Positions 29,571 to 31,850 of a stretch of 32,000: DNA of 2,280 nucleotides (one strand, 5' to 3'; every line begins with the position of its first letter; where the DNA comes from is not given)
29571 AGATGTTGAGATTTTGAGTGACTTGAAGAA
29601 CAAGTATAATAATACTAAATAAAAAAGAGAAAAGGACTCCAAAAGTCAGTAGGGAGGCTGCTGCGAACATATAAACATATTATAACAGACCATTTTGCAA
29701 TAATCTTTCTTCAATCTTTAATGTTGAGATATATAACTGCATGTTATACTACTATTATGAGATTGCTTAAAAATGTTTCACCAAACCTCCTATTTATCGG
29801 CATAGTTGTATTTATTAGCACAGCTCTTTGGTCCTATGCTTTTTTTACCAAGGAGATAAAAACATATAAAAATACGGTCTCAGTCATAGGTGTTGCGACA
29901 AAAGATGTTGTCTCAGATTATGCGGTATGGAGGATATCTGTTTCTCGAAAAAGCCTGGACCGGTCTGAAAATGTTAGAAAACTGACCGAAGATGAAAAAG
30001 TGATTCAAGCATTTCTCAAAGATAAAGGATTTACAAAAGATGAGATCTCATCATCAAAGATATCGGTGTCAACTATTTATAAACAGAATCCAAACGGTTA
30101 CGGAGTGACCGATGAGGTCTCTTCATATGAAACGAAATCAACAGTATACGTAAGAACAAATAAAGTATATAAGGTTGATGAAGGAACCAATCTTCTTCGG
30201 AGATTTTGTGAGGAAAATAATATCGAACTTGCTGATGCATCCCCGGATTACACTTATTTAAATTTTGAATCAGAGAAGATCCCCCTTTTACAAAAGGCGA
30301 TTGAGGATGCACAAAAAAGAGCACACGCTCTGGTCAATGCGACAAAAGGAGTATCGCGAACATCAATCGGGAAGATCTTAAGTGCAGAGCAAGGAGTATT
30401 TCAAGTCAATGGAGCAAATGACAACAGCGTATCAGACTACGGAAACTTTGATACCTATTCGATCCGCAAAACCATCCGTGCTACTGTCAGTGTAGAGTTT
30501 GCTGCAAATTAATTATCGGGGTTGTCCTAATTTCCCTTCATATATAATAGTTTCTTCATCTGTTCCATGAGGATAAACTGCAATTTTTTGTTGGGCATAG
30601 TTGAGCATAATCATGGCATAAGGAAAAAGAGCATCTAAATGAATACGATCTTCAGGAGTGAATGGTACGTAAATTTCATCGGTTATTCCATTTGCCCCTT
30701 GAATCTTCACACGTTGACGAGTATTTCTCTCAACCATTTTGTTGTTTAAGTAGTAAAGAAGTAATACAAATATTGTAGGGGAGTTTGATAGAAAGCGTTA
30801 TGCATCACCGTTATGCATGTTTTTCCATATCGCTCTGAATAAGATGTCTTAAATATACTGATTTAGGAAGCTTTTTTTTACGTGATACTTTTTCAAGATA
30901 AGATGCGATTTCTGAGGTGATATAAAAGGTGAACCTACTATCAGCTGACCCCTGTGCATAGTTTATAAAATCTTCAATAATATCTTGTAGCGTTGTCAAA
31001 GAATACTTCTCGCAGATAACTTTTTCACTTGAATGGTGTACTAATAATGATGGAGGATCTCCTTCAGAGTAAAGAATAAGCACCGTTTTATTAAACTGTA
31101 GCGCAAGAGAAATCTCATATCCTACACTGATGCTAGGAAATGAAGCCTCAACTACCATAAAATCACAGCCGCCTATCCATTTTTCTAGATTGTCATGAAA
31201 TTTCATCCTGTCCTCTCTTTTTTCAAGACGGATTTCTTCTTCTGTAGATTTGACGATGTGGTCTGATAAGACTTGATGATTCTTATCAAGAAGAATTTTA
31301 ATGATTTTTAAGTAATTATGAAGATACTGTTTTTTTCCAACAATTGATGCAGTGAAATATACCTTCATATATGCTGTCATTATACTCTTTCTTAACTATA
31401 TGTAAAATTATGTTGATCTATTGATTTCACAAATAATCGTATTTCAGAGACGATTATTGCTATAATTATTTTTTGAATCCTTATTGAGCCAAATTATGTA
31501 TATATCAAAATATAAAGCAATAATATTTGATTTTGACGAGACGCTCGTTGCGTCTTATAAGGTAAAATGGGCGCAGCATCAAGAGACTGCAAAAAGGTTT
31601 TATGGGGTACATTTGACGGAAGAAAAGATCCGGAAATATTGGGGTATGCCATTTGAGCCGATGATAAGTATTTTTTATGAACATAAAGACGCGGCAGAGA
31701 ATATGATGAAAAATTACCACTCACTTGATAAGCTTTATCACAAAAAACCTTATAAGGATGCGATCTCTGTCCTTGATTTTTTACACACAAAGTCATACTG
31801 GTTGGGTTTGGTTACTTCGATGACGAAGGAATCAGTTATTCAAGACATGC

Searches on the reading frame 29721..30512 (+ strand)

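Call 3: search_protein_families(library=pfam, proteins=[window:29721-30512:+], max_evalue=10)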
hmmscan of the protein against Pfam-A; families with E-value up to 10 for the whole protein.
window:29721-30512:+ (263 aa): 3 families
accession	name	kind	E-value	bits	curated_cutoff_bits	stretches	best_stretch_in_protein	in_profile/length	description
PF04402.19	SIMPL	-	5.6e-19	69.6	25.2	1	53-260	1-205/205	Protein of unknown function (DUF541)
PF04695.18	Pex14_N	-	0.0035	17.4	23.2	1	82-110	15-41/46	Pex14 N-terminal domain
PF14163.11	SieB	-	0.1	12.7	26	1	18-100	27-91/147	Super-infection exclusion protein B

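Call 4: search_protein_families(library=ncbifam, proteins=[window:29721-30512:+], max_evalue=10)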
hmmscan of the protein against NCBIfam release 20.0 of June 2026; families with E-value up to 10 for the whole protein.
window:29721-30512:+ (263 aa): 1 family
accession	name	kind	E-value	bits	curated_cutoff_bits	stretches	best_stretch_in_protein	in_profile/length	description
NF008299.0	PRK11087.1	equivalog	3.4e-07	29.9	249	1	41-206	21-177/238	oxidative stress defense protein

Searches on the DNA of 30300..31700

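Call 65: search_rna_families(source=window, start=30300, end=31700, threshold=evalue, max_evalue=1)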
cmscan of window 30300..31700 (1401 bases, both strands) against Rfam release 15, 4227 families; matches with E-value up to 1: 0.
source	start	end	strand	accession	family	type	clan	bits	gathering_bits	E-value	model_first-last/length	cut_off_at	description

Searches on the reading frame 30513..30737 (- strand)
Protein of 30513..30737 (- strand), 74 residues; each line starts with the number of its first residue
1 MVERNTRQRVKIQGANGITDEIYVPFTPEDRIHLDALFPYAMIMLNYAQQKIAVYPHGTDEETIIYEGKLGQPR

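Call 3: search_protein_families(library=pfam, proteins=[window:30513-30737:-], max_evalue=10)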
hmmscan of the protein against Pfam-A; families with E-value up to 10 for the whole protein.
window:30513-30737:- (74 aa): 0 families

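Call 4: search_protein_families(library=ncbifam, proteins=[window:30513-30737:-], max_evalue=10)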
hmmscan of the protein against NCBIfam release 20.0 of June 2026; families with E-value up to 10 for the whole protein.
window:30513-30737:- (74 aa): 0 families

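Call 56: find_homologous_proteins(query=window:30513-30737:-, max_evalue=0.001)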
Query window:30513-30737:- (74 aa): 1 proteins with E <= 0.001 among 1 candidates.
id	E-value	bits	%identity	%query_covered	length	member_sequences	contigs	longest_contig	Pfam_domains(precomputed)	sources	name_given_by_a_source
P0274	8.8e-43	161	100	100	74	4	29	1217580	-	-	-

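Call 64: search_protein_families(library=padloc, proteins=[window:30513-30737:-], max_evalue=0.1)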
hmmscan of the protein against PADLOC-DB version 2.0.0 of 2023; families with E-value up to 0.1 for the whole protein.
window:30513-30737:- (74 aa): 0 families
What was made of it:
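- On Type II toxin-antitoxin RHH antitoxins: There are no PADLOC hits (call 64).
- No PADLOC model matches any of the proteins (call 64).
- Tried and rejected: None matched (call 64).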

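Call 74: find_homologous_proteins(query=A3, max_evalue=0.01)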
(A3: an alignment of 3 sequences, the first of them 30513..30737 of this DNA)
Query A3 (3 sequences) (74 aa, profile of the alignment): 4 proteins with E <= 0.01 among 10 candidates.
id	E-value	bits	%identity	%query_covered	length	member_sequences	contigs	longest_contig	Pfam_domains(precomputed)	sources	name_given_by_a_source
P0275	1.3e-37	145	44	85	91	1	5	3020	-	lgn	-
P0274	9.4e-36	139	100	100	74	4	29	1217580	-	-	-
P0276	4.2e-34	134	51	89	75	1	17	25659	-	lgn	-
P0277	1.1e-23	100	60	96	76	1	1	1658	-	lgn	-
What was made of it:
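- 30513..30737 (-): 74-aa ORF downstream of the palindrome and promoter, and the presumed regulated gene in this genome. It belongs to a four-member orphan family. Only four proteins were found in 5.8 billion (call 74).
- Tried and rejected: Only four proteins were found (calls 56, 74).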

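Call 82: predict_structure(alignment_id=A4)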
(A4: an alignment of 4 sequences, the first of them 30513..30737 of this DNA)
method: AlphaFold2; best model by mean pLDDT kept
length: 74 residues; sequences in the alignment: 4
mean_pLDDT: 60.0   pTM: 0.37
mean pLDDT of the five models: 60.0, 56.8, 50.0, 46.0, 46.0
residues with pLDDT >= 90: 0; 70-90: 12; 50-70: 52; < 50: 10
segments of 3 or more residues with pLDDT < 50: 1-5, 70-74
pLDDT, mean of each block of 10 residues (from residue 1): 46 55 60 61 68 72 66 41
secondary structure, 60 per line:
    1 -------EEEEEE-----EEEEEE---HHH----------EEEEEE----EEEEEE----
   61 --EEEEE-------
elements in order: E8-13 E19-24 E41-46 E51-56 E63-67
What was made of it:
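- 30513..30737 (-): The AF2 model is unreliable at pLDDT 60 (call 82).
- Tried and rejected: The AF2 model has pLDDT 60 and was not searched further (call 82).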
